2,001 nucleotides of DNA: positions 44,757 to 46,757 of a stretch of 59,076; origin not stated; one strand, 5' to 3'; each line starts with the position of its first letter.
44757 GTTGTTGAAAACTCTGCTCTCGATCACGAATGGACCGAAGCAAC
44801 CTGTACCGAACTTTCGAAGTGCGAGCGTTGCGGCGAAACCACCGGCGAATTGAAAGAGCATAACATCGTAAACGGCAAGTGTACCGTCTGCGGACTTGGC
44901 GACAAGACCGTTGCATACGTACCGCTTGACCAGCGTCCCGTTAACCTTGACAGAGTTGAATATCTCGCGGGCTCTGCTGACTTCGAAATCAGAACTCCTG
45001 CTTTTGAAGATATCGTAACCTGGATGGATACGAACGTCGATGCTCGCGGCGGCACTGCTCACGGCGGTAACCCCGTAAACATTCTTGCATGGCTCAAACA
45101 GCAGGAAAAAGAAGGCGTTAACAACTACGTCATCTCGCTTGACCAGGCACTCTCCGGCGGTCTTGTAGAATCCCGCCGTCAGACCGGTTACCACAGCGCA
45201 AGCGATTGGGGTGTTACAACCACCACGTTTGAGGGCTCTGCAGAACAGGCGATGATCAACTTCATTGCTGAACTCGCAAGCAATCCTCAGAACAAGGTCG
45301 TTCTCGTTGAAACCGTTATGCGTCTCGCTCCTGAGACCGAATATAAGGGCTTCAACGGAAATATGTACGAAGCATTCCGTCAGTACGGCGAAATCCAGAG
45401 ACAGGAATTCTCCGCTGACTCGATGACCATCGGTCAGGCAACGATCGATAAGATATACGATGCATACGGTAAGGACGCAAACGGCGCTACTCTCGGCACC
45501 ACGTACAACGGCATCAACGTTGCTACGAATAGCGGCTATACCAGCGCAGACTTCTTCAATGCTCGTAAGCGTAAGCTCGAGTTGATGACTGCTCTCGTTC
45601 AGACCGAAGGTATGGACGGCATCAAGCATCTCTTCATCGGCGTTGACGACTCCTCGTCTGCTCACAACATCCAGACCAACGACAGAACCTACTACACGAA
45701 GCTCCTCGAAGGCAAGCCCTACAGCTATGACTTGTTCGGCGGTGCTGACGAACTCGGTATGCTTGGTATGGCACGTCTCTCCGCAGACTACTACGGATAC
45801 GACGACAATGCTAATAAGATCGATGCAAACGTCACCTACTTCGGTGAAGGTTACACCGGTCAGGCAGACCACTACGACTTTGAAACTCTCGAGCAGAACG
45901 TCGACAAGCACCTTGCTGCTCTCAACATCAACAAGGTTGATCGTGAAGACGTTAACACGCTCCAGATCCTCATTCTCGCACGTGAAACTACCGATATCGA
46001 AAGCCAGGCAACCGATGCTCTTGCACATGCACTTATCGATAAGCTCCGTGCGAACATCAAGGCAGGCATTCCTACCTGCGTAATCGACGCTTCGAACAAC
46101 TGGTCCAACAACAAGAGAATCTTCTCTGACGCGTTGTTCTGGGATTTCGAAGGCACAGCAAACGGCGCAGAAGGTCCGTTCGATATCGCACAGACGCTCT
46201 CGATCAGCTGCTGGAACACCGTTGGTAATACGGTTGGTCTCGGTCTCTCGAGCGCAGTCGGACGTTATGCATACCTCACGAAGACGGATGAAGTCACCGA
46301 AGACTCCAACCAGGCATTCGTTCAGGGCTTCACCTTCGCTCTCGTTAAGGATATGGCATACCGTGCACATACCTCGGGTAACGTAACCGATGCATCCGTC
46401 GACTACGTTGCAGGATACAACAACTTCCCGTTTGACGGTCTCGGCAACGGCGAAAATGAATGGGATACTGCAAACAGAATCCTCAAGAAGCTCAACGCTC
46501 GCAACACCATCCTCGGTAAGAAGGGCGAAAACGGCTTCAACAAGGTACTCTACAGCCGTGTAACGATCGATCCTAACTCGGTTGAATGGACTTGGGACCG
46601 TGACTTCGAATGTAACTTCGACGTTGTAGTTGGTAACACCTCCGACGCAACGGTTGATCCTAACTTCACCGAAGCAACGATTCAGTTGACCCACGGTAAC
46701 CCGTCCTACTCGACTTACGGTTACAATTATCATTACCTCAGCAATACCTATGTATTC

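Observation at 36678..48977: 12.3-kb single gene for a 4099-aa secreted mosaic protein with its own consensus promoter and strong terminator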

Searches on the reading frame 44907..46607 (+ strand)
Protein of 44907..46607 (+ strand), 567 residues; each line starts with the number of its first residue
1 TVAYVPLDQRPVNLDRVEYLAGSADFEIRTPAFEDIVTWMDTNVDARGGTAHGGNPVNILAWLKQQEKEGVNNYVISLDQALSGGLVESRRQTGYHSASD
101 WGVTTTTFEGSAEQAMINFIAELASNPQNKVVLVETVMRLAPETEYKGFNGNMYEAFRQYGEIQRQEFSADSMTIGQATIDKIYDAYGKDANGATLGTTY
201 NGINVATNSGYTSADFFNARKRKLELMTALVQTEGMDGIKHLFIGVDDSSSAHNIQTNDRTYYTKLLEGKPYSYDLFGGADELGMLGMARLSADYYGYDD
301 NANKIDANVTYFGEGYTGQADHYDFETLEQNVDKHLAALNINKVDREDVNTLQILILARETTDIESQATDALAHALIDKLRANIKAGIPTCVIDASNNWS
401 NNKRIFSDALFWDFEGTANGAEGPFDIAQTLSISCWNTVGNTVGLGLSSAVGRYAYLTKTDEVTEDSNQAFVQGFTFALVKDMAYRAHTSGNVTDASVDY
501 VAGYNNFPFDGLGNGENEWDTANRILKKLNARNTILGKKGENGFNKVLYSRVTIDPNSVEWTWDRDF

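Call 32: predict_structure(alignment_id=A1)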
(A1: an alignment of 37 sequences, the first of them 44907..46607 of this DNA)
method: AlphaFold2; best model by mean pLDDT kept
length: 567 residues; sequences in the alignment: 37
mean_pLDDT: 84.8   pTM: 0.89
mean pLDDT of the five models: 84.8, 83.2, 83.0, 82.2, 79.1
residues with pLDDT >= 90: 327; 70-90: 142; 50-70: 53; < 50: 45
segments of 3 or more residues with pLDDT < 50: 418-421, 489-518, 557-567
pLDDT, mean of each block of 10 residues (from residue 1): 95 92 97 91 69 92 98 98 93 86 85 97 98 96 87 93 93 94 97 96 89 94 97 96 92 91 96 94 97 93 93 92 90 96 95 94 70 93 92 82 72 60 70 89 96 95 87 84 62 34 36 41 67 74 74 53 42
secondary structure, 60 per line:
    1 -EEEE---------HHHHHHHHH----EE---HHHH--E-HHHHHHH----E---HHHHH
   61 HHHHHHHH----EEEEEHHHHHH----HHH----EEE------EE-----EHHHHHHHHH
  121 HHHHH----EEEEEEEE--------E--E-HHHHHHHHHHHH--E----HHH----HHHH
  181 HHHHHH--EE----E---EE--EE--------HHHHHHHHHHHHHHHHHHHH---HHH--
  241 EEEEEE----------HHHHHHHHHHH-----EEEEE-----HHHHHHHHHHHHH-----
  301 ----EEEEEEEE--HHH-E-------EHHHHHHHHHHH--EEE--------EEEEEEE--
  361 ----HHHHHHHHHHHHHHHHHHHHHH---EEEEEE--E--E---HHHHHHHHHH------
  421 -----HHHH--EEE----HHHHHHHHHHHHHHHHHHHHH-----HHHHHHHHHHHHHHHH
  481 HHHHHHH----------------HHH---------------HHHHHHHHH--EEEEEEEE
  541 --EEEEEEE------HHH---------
elements in order: E2-5 H15-23 H33-36 H41-47 H56-68 E73-77 H78-83 E95-97 H112-125 E130-137 H151-162 H177-186 H213-232 E241-246 H257-267 E273-277 H283-295 E305-312 H328-338 E341-343 E352-358 H365-386 E390-395 H405-414 H426-429 E432-434 H439-459 H465-487 H522-530 E533-540 E543-549
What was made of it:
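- The model is confident (pLDDT 84.8, pTM 0.89; call 32).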

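Call 34: fold_search(model_id=the predicted structure, library=pdb)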
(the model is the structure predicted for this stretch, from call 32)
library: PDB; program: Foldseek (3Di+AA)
matches with E <= 10: 820; with E <= 0.001: 0
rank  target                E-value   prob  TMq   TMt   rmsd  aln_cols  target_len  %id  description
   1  9mpy_B                5.2e-03  0.23  0.13  0.16  20.7       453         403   11  Structure of Saro_1862, a UPF0261 domain protein from Novosphingobium aromaticivorans with bound acetovanillone (released 2025-09-24)
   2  6a3d                  8.1e-03  0.41  0.15  0.22  13.4       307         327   11  The crystal structure of Mandelate oxidase Y128F with 4-Br-2-hydroxy-methylphenylacetate (released 2019-06-19)
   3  5zzq                  1.2e-02  0.38  0.15  0.20  14.5       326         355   11  The crystal structure of Mandelate oxidase with (S)-4-Hydroxymandelic acid (released 2019-06-19)
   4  6a4h                  1.3e-02  0.41  0.15  0.22  14.2       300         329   12  Mandelate oxidase mutant-Y128F with the peroxide FMN adduct (released 2019-06-19)
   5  9mpy_A                1.3e-02  0.18  0.12  0.16  20.8       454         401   12  Structure of Saro_1862, a UPF0261 domain protein from Novosphingobium aromaticivorans with bound acetovanillone (released 2025-09-24)
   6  5zzr                  1.8e-02  0.41  0.16  0.22  14.0       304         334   12  The crystal structure of Mandelate oxidase with (S)-mandelic acid (released 2019-06-19)
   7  3fob_A                1.8e-02  0.57  0.17  0.28  14.3       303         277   11  Crystal structure of bromoperoxidase from Bacillus anthracis (released 2009-01-06)
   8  1qnp                  2.0e-02  0.44  0.16  0.23  12.8       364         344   10  The 3-D structure of a Trichoderma reesei b-mannanase from glycoside hydrolase family 5 (released 2000-10-19)
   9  6a0d                  2.0e-02  0.35  0.16  0.22  13.8       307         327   12  The crystal structure of Mandelate oxidase mutant Y128F with (S)-2-phenylpropanoic acid (released 2019-06-19)
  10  4mj3_A                2.6e-02  0.30  0.15  0.24  14.5       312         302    8  Haloalkane dehalogenase DmrA from Mycobacterium rhodesiae JS60 (released 2015-02-25)
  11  7mjy_A                3.0e-02  0.14  0.14  0.16  17.5       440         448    9  MiaB in the complex with s-adenosyl-L-homocysteine and RNA (released 2021-09-15)
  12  6a0m                  4.0e-02  0.25  0.15  0.22  14.2       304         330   12  Mandelate oxidase mutant-Y128F with 2-Phenylacetic acid (released 2019-06-19)
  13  8hoj_B                4.0e-02  0.25  0.20  0.24  20.9       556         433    8  Crystal structure of UGT71AP2 in complex with UDP (released 2023-12-13)
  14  6a24                  4.2e-02  0.21  0.15  0.20  14.1       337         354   11  The crystal structure of Mandelate oxidase with 3-fluoropyruvate (released 2019-06-19)
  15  4ke9_A                4.7e-02  0.63  0.19  0.36   9.5       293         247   10  Crystal structure of Monoglyceride lipase from Bacillus sp. H257 in complex with an 1-stearyol glycerol analogue (released 2013-09-18)
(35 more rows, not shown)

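Call 62: find_homologous_proteins(query=A6, max_evalue=0.00001)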
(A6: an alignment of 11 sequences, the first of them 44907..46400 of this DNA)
Query A6 (11 sequences) (498 aa, profile of the alignment): 209 proteins with E <= 0.00001 among 8000 candidates; the best 120 are listed.
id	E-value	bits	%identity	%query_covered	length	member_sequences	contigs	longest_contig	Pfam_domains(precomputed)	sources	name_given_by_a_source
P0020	3.4e-177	608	35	97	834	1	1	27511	PF00395.26,PF13552.12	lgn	-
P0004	3.5e-176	605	36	97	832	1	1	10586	PF00404.25,PF13552.12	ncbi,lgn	-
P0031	9.1e-175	600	33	98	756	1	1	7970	PF00404.25,PF13552.12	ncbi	-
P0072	2.4e-171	589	33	98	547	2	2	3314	PF13552.12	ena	-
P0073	2.7e-171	588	36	98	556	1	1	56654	PF13552.12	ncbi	-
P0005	3.1e-171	588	32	98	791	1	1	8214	PF00404.25,PF13552.12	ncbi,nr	ncbi:MAG: DUF4127 family protein [Clostridia bacterium]|nr:DUF4127 family protein [Clostridia bacter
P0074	2.4e-170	585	33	98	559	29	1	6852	PF13552.12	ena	-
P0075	2.5e-170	585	38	100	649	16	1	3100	PF13552.12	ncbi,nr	ncbi:MAG: DUF4127 family protein [Clostridia bacterium]|nr:DUF4127 family protein [Clostridia bacter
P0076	4.2e-170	584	33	98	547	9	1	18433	PF13552.12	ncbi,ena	-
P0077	6.4e-170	584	38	100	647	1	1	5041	PF13552.12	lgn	-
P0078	6.6e-170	584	35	97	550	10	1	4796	PF13552.12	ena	-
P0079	7.4e-170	584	36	97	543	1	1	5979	PF13552.12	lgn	-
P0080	3.7e-169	581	36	99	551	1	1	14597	PF13552.12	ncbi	-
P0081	7.4e-169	580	35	97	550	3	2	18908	PF13552.12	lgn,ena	-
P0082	1.3e-168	580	40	100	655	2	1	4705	PF13552.12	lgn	-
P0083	1.7e-168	579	40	100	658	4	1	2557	PF13552.12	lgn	-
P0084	2.7e-168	579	38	100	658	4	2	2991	PF13552.12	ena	-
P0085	3.5e-168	578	39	100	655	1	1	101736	PF13552.12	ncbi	-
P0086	4.0e-168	578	40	98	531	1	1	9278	PF13552.12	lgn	-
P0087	4.2e-168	578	38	100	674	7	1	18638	PF13552.12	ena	-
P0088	5.4e-168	578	35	97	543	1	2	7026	PF13552.12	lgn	-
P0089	5.5e-168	578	39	100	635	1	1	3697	PF00404.25,PF13552.12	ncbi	-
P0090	5.8e-168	577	35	97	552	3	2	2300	PF13552.12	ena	-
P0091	6.2e-168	577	38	100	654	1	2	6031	PF00404.25,PF13552.12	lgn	-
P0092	1.2e-167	576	39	97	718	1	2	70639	PF13552.12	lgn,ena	-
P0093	1.3e-167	576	39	100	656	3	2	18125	PF13552.12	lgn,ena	-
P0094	1.4e-167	576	37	99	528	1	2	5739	PF13552.12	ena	-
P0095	2.0e-167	576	38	100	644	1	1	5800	PF13552.12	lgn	-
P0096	2.2e-167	576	38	100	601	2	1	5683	PF13552.12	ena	-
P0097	2.8e-167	575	38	100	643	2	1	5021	PF13552.12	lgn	-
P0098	2.9e-167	575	36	99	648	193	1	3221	PF13552.12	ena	-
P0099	3.6e-167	575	38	97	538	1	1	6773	PF13552.12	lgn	-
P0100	5.0e-167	574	38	100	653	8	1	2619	PF13552.12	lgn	-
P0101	7.2e-167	574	35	97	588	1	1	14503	PF13552.12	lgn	-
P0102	8.3e-167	574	38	98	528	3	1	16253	PF13552.12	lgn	-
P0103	9.0e-167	574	34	98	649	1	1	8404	PF00404.25,PF13552.12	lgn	-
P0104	1.4e-166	573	35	98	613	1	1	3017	PF13552.12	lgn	-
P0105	2.4e-166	572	35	98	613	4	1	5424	PF13552.12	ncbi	-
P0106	2.4e-166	572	38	100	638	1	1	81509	PF13552.12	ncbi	-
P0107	2.6e-166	572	38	100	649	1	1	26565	PF00404.25,PF13552.12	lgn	-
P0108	2.9e-166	572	36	97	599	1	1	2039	PF00404.25,PF13552.12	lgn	-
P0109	3.1e-166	572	37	97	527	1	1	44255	PF13552.12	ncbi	-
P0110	3.9e-166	571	38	100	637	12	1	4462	PF13552.12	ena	-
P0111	3.9e-166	571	37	98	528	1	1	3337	PF13552.12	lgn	-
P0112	4.0e-166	571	37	97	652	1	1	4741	PF13552.12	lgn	-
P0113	4.0e-166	571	34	99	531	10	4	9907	PF13552.12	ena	-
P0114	5.8e-166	571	38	100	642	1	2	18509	PF00404.25,PF13552.12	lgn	-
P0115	1.2e-165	570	35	99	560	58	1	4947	PF13552.12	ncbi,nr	ncbi:MAG: DUF4127 family protein [Clostridia bacterium]|nr:DUF4127 family protein [Clostridia bacter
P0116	1.2e-165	570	38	100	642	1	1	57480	PF13552.12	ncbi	-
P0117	1.8e-165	569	37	99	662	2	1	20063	PF00404.25,PF13552.12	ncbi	-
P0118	2.0e-165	569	37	100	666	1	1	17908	PF13552.12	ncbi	-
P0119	2.4e-165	569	39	100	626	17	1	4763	PF13552.12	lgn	-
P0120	2.6e-165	569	38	100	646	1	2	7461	PF13552.12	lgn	-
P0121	3.4e-165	568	38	98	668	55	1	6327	PF13552.12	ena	-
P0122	3.7e-165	568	36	97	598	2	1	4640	PF00404.25,PF13552.12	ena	-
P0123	4.9e-165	568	37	100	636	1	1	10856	PF13552.12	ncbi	-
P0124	5.2e-165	568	38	100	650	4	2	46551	PF00404.25,PF13552.12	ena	-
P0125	6.6e-165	567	34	100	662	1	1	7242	PF13552.12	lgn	-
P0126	7.1e-165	567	38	100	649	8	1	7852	PF13552.12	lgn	-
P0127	8.3e-165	567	38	100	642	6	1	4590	PF13552.12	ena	-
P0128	8.3e-165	567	35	98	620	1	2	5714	PF13552.12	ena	-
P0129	1.1e-164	567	37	98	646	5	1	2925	PF00404.25,PF13552.12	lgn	-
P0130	1.6e-164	566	36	97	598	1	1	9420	PF00404.25,PF13552.12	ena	-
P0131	1.7e-164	566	34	98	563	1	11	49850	PF13552.12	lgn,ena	-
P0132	1.9e-164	566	38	100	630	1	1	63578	PF13552.12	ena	-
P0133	2.1e-164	566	34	98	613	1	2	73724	PF13552.12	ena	-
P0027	2.4e-164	566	32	99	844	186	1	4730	PF00395.26,PF13552.12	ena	-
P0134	2.6e-164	565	37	100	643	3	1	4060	PF13552.12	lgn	-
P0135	2.9e-164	565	37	97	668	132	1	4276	PF13552.12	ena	-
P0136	3.0e-164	565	36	100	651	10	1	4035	PF13552.12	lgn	-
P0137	3.0e-164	565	37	98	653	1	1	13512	PF00404.25,PF13552.12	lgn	-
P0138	9.8e-164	564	33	98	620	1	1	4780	PF00404.25,PF13552.12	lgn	-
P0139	1.0e-163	563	36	97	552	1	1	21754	PF13552.12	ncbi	-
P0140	1.2e-163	563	39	100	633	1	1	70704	PF13552.12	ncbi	-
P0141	1.3e-163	563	37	97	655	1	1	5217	PF13552.12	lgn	-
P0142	1.7e-163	563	37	100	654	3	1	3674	PF13552.12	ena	-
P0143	3.1e-163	562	37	100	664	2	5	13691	PF13552.12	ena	-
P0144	6.1e-163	561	32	97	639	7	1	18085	PF13552.12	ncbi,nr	ncbi:MAG: DUF4127 family protein [Eubacteriales bacterium]|nr:DUF4127 family protein [Eubacteriales 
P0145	7.6e-163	561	37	100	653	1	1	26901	PF13552.12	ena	-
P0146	2.4e-162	559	35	97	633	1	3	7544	PF00404.25,PF13552.12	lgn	-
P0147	2.8e-162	559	38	100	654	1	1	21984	PF13552.12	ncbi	-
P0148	3.1e-162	559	35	99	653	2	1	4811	PF00404.25,PF13552.12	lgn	-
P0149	1.0e-161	557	37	97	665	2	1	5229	PF00404.25,PF13552.12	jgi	jgi:hypothetical protein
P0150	1.2e-161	557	36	98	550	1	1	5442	PF13552.12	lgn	-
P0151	1.7e-161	556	36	97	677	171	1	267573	PF00404.25,PF13552.12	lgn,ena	-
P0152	2.5e-161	556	34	97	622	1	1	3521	PF00404.25,PF13552.12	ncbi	-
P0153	2.8e-161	555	35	98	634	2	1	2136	PF13552.12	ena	-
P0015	1.0e-160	554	33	97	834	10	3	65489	PF00395.26,PF13552.12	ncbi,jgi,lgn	-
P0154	1.9e-160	553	35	100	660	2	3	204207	PF00404.25,PF13552.12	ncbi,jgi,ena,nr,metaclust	ncbi:MAG: hypothetical protein A2Y15_06835 [Clostridiales bacterium GWF2_36_10]|nr:MAG: hypothetical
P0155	1.9e-160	553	34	98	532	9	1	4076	PF13552.12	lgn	-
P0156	3.1e-160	552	34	97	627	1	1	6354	PF00404.25,PF13552.12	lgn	-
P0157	3.4e-160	552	34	97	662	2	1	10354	PF00404.25,PF13552.12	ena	-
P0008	5.3e-160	551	34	97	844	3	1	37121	PF00395.26,PF13552.12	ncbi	-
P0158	1.7e-159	550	32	100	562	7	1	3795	PF13552.12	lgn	-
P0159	2.4e-159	549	33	97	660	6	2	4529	PF00404.25,PF13552.12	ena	-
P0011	2.8e-159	549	34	97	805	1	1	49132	PF00395.26,PF13552.12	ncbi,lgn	ncbi:MAG: DUF4127 family protein [Aminipila sp.]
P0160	4.8e-159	548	34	98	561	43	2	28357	PF13552.12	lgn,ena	-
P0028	5.2e-159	548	34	97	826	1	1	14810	PF00395.26,PF13552.12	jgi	jgi:predicted RNA-binding protein Jag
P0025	8.0e-159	547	33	98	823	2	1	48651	PF00395.26,PF13552.12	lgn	-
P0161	1.0e-158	547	34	98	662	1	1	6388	PF13552.12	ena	-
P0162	1.2e-158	547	33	98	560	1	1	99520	PF13552.12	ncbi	-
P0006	1.7e-158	546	34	97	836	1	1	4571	PF00395.26,PF13552.12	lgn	-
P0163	1.8e-158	546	35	98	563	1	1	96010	PF13552.12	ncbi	-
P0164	1.8e-158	546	32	98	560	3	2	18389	PF13552.12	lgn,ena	-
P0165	2.1e-158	546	34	98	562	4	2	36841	PF13552.12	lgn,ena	-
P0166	3.6e-158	545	34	98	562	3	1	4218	PF13552.12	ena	-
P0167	3.7e-158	545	35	98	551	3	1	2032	PF13552.12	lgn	-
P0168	4.8e-158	545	34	98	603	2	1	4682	PF00404.25,PF13552.12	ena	-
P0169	6.1e-158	544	33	99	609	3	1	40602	PF00404.25,PF13552.12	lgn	-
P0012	6.5e-158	544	33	98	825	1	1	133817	PF00395.26,PF13552.12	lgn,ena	-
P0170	9.3e-158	544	34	97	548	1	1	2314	PF13552.12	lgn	-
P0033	1.2e-157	543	32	97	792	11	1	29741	PF14606.13,PF13472.13,PF00657.29,PF13552.12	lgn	-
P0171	1.5e-157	543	34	97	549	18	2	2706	PF13552.12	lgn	-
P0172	1.5e-157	543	32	98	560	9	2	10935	PF13552.12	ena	-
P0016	1.6e-157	543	33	98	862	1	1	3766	PF00395.26,PF13552.12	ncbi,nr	ncbi:MAG TPA: DUF4127 family protein [Anaerovoracaceae bacterium]|nr:DUF4127 family protein [Anaerov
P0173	2.6e-157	542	33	98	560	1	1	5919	PF13552.12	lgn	-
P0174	3.8e-157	542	36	100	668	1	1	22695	PF13552.12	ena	-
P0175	5.6e-157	541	36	97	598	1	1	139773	PF00404.25,PF13552.12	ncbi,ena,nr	ncbi:MAG: DUF4127 family protein [Oscillospiraceae bacterium]|nr:DUF4127 family protein [Oscillospir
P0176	5.9e-157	541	33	98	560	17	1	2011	PF13552.12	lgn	-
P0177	9.0e-157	541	33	98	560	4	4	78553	PF13552.12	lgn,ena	-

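Call 64: find_encoding_contigs(protein=P0073, flank=8000, max_places=2)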
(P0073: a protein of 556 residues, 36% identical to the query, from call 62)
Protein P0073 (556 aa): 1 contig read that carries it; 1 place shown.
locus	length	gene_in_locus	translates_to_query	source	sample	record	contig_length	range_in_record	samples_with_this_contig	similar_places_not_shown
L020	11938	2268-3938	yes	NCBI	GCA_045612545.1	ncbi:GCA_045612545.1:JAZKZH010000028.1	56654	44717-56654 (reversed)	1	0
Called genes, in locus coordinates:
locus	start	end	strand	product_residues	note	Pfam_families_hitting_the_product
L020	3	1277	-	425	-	?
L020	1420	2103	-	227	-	PF13353:Fer4_12, PF04055:Radical_SAM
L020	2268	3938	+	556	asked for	PF13552:DUF4127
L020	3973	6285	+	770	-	PF01751:Toprim, PF01131:Topoisom_bac, PF13342:Toprim_Crpt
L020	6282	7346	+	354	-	PF00730:HhH-GPD, PF00633:HHH, PF14815:NUDIX_4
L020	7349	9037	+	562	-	PF01432:Peptidase_M3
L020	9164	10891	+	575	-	-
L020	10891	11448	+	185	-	PF00149:Metallophos, PF12850:Metallophos_2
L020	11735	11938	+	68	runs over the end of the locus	PF13560:HTH_31, PF12844:HTH_19 (weak), PF01381:HTH_3, PF13443:HTH_26 (weak)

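Call 65: find_encoding_contigs(protein=P0085, flank=8000, max_places=2)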
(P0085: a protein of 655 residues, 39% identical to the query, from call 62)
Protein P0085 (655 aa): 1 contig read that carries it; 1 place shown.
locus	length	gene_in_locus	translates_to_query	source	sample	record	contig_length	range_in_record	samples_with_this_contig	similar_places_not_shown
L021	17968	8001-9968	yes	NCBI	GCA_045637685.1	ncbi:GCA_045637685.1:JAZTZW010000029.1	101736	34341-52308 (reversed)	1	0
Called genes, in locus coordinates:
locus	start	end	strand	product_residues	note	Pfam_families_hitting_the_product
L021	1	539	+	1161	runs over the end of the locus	PF00580:UvrD-helicase, PF01443:Viral_helicase1 (faint), PF13245:AAA_19, PF13361:UvrD_C, PF13538:UvrD_C_2 (faint), PF12705:PDDEXK_1 (weak)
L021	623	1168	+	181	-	PF02632:BioY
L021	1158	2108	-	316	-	PF08279:HTH_11, PF03099:BPL_LplA_LipB, PF02237:BPL_C (weak)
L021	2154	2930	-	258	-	-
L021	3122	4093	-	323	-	-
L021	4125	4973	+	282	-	-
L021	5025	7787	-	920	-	-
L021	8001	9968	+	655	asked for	PF13552:DUF4127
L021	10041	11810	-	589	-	PF02690:Na_Pi_cotrans, PF01895:PhoU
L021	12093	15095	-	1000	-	PF00005:ABC_tran, PF02687:FtsX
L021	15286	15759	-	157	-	-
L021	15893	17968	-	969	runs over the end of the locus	PF22907:Ams1-like_1st, PF03065:Glyco_hydro_57 (weak), PF01074:Glyco_hydro_38N, PF09261:Alpha-mann_mid, PF07748:Glyco_hydro_38C, PF17677:Glyco_hydro38C2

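Call 66: find_encoding_contigs(protein=P0163, flank=8000, max_places=2)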
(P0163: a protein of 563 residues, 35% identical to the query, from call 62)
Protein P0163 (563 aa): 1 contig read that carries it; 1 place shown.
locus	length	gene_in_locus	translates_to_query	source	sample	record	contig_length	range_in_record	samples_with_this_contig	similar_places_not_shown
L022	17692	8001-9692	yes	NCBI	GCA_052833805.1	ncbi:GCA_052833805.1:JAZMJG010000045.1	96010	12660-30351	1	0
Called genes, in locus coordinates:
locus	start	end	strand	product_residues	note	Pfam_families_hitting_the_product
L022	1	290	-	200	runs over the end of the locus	PF01121:CoaE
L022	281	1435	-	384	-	PF01408:GFO_IDH_MocA, PF22725:GFO_IDH_MocA_C3, PF02894:GFO_IDH_MocA_C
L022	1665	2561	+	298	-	PF01565:FAD_binding_4, PF02873:MurB_C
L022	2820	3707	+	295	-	PF14527:LAGLIDADG_WhiA, PF02650:HTH_WhiA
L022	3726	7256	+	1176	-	PF02811:PHP, PF07733:DNA_pol3_alpha, PF17657:DNA_pol3_finger, PF14579:HHH_6, PF01336:tRNA_anti-codon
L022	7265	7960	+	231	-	PF00702:Hydrolase, PF13419:HAD_2, PF13242:Hydrolase_like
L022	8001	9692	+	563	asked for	PF13552:DUF4127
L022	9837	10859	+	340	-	PF01381:HTH_3, PF07022:Phage_CI_repr (weak), PF12844:HTH_19, PF13560:HTH_31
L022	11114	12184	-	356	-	PF03054:tRNA_Me_trans, PF20259:tRNA_Me_trans_M, PF20258:tRNA_Me_trans_C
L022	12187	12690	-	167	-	PF00588:SpoU_methylase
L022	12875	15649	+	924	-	PF07517:SecA_DEAD, PF00270:DEAD (weak), PF01043:SecA_PP_bind, PF21090:P-loop_SecA, PF07516:SecA_SW, PF02810:SEC-C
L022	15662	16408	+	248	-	-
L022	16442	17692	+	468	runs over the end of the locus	-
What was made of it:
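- None lies in a sugar-utilisation or ABC-transporter operon (calls 64-66). Stand-alone DUF4127 genes are also outside sugar operons (calls 64-66). No ABC-transporter genes lie next to the stand-alone lipoprotein-like forms (calls 64-66).
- Tried and rejected: None of three lies next to transporter genes (calls 64-66).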

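Call 70: search_solved_structures(query=A6, max_evalue=10)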
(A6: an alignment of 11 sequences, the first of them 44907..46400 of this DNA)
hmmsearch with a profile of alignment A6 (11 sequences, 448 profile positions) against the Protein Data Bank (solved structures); distinct sequences matched with E-value up to 10: 3.
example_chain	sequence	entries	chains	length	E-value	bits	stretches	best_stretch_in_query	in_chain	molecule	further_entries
10zy_b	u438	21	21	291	0.018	17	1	42-122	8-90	Ribosome biogenesis protein BRX1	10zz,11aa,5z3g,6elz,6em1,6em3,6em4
6c0f_b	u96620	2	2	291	0.019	17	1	42-122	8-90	Ribosome biogenesis protein BRX1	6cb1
5z1g_B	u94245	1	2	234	0.17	13.9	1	79-122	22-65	Ribosome biogenesis protein BRX1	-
